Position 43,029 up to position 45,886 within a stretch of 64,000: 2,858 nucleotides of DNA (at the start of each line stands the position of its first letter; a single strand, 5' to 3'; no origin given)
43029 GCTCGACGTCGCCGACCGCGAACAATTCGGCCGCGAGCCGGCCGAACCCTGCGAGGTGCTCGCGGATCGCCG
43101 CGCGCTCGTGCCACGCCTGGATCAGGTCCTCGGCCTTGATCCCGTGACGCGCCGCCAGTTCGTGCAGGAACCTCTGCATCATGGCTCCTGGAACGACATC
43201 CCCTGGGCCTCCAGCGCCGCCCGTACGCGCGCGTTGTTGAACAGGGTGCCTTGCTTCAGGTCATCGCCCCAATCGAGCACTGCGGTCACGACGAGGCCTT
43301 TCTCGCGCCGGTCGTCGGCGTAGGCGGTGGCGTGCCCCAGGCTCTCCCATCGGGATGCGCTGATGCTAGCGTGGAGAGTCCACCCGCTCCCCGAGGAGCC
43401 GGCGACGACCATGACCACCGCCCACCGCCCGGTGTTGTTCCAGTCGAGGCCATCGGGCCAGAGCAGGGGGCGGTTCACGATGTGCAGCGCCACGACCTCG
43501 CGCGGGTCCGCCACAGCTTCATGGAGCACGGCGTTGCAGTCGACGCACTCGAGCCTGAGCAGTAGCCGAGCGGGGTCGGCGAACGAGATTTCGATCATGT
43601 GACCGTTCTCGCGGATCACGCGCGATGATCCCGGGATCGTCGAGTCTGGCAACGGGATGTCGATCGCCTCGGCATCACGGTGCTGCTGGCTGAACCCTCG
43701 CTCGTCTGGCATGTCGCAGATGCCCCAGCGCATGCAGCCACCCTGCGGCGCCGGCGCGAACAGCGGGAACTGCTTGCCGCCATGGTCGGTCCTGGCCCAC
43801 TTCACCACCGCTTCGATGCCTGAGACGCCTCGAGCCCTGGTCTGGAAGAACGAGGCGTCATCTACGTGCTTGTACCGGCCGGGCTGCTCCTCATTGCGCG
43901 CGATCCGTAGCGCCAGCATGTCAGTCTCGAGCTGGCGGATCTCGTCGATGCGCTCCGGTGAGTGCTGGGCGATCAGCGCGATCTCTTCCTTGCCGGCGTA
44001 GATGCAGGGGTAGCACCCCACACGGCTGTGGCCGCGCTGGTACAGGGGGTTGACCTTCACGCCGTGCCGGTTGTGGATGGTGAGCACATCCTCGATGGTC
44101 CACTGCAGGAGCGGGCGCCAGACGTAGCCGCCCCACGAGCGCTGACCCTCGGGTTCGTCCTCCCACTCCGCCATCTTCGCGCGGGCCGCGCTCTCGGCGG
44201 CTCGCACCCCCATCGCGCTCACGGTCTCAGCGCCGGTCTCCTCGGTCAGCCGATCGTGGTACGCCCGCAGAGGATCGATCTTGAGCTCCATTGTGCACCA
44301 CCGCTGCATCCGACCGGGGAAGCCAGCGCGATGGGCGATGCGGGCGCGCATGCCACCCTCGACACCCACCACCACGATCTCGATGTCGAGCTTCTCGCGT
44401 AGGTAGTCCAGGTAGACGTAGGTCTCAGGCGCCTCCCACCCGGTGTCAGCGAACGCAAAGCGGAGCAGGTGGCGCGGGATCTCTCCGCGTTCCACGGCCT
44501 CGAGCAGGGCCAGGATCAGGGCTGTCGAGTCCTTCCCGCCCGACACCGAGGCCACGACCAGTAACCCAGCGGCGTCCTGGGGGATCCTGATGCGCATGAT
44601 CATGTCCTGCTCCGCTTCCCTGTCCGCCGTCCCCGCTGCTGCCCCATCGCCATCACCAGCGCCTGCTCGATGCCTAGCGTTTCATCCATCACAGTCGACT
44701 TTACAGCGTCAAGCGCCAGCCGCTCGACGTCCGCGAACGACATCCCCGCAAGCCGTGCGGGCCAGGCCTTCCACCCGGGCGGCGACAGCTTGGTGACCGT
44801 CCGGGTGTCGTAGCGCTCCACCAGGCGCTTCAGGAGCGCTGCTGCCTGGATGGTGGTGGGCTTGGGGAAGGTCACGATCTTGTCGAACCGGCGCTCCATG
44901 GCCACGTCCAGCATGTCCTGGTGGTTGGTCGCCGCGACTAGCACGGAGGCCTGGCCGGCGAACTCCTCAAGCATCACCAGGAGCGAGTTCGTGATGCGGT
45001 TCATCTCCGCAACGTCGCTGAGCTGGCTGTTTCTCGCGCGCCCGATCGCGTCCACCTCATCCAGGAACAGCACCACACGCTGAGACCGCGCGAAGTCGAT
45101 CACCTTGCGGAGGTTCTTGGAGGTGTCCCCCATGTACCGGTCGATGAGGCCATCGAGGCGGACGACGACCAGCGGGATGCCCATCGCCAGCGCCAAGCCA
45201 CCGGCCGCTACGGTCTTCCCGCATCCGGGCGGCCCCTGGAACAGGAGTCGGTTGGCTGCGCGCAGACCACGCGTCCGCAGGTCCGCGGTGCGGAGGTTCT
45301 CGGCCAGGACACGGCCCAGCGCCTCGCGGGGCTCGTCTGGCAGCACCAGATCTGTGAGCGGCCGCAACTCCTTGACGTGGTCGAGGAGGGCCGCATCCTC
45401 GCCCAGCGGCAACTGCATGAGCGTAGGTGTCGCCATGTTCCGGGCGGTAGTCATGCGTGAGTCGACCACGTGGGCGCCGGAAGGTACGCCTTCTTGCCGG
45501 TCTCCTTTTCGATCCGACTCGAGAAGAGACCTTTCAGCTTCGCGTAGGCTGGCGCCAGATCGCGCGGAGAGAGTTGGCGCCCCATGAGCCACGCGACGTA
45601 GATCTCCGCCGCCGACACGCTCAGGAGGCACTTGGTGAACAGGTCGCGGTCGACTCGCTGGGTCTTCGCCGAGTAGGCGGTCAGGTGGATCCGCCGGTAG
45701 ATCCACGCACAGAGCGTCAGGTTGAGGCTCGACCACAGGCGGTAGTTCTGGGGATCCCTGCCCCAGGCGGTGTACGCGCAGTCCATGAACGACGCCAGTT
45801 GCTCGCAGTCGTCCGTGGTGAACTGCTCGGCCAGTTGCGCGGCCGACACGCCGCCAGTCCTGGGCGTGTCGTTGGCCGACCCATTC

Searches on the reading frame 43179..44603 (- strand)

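Call 19: search_protein_families(library=pfam, proteins=[window:43179-44603:-], max_evalue=0.01)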
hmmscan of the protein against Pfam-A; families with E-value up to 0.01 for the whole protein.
window:43179-44603:- (474 aa): 1 family
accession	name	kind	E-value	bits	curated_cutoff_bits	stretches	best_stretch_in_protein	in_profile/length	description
PF01507.26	PAPS_reduct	-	1.2e-27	97.5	22.5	1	16-201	2-173/175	Phosphoadenosine phosphosulfate reductase domain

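Call 20: search_protein_families(library=phrogs, proteins=[window:43179-44603:-], max_evalue=0.001)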
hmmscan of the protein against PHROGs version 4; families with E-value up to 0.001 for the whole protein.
window:43179-44603:- (474 aa): 4 families
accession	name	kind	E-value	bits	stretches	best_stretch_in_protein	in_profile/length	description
phrog_424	-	moron, auxiliary metabolic gene and host takeover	2.2e-55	189.5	1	2-231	149-370/460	phosphoadenosine phosphosulfate reductase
phrog_15238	-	unknown function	4.7e-19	70.1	2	16-73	14-66/215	-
phrog_2302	-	moron, auxiliary metabolic gene and host takeover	2.5e-13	50.7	2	119-190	154-226/381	phosphoadenosine phosphosulfate reductase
phrog_12882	-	moron, auxiliary metabolic gene and host takeover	7.1e-09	35.9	1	19-147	39-175/404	phosphoadenosine phosphosulfate reductase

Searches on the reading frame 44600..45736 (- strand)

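Call 19: search_protein_families(library=pfam, proteins=[window:44600-45736:-], max_evalue=0.01)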
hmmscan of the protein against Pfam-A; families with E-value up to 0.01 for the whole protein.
window:44600-45736:- (378 aa): 6 families
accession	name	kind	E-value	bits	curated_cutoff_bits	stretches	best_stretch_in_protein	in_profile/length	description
PF00004.35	AAA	-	3.9e-28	98.9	21.2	1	164-291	1-130/131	ATPase family associated with various cellular activities (AAA)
PF07728.20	AAA_5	-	0.00095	19.6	22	1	164-284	2-139/139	AAA domain (dynein-related subfamily)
PF05496.18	RuvB_N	-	0.0019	18.4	27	1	159-284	31-153/159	Holliday junction DNA helicase RuvB P-loop domain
PF13521.12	AAA_28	-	0.0029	18.3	27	0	165-190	3-28/164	AAA domain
PF13671.12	AAA_33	-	0.003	18.3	27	0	165-220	3-54/143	AAA domain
PF20720.3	nSTAND3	-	0.0089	16.2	27.2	0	158-252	14-95/155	Novel STAND NTPase 3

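Call 20: search_protein_families(library=phrogs, proteins=[window:44600-45736:-], max_evalue=0.001)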
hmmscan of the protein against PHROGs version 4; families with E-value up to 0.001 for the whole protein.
window:44600-45736:- (378 aa): 12 families
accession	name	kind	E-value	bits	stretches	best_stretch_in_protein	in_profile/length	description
phrog_3757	-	unknown function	4.5e-69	234.6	1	102-362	65-322/367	-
phrog_10401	-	other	9e-33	114.9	1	161-305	460-599/667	ATPase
phrog_9172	-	unknown function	2.7e-20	73.7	1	161-341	107-293/509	-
phrog_30773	-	unknown function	9.4e-17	61.5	1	156-303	191-344/666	-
phrog_8638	-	unknown function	6.5e-12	45.8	1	155-294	299-440/568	-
phrog_7485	-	unknown function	3.7e-10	40.3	1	125-310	190-379/430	-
phrog_168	-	DNA, RNA and nucleotide metabolism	2.7e-08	34.9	1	124-312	15-180/314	clamp loader of DNA polymerase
phrog_4339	-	unknown function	1.1e-06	29.1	1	154-258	300-393/552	-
phrog_29662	-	other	8.3e-06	25.8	1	159-307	347-487/548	ATP-dependent protease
phrog_5846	-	DNA, RNA and nucleotide metabolism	9.9e-06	26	1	162-307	39-167/380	clamp loader of DNA polymerase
phrog_4871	-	other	1e-05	25.2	0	200-312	264-374/764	ATP-dependent protease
phrog_11838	-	DNA, RNA and nucleotide metabolism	0.00053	20.3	1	164-250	43-130/420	clamp loader of DNA polymerase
